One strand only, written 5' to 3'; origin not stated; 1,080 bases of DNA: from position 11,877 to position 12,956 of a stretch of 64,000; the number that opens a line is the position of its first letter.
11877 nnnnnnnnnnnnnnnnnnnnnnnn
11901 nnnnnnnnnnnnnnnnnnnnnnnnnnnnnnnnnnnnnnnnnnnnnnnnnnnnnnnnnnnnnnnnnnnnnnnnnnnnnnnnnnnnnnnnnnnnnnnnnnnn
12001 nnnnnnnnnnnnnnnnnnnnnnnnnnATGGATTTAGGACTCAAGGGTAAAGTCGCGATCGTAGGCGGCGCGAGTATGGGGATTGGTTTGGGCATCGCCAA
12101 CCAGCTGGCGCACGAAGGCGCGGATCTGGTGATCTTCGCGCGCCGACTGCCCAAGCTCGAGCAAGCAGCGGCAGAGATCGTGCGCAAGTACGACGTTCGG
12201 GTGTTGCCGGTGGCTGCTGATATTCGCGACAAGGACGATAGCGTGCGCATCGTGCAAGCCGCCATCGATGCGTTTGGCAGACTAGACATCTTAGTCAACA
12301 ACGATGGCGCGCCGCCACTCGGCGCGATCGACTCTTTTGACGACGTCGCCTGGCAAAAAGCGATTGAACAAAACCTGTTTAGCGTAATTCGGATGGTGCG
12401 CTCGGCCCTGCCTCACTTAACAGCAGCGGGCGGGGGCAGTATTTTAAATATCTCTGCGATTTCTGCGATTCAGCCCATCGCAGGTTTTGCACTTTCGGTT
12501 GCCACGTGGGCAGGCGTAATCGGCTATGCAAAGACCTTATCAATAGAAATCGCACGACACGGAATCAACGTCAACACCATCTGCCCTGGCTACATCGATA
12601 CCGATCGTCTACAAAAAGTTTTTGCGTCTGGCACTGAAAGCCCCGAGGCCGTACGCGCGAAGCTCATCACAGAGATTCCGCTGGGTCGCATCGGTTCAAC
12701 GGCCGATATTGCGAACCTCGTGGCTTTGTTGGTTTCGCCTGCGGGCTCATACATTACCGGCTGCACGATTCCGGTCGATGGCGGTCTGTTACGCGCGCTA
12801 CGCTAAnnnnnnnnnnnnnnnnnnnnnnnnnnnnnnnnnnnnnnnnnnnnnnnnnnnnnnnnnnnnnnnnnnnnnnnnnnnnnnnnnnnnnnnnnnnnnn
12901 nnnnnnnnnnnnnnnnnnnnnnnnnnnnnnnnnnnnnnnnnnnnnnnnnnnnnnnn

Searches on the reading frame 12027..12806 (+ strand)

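Call 37: search_protein_families(library=pfam, proteins=[window:12027-12806:+], max_evalue=0.00001)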
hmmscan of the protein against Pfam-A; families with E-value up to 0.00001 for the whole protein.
window:12027-12806:+ (259 aa): 4 families
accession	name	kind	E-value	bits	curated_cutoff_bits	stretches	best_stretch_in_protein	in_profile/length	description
PF13561.12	adh_short_C2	-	5.5e-53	180.4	27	1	14-254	1-235/236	Enoyl-(Acyl carrier protein) reductase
PF00106.31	adh_short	-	6e-48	163.4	26.6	1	8-199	1-191/195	short chain dehydrogenase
PF23441.1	SDR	-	6.1e-09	36.1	27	1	8-254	9-255/258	SDR-like rossmann domain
PF08659.16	KR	-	2.4e-06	28.1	22.6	1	11-113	4-109/180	KR domain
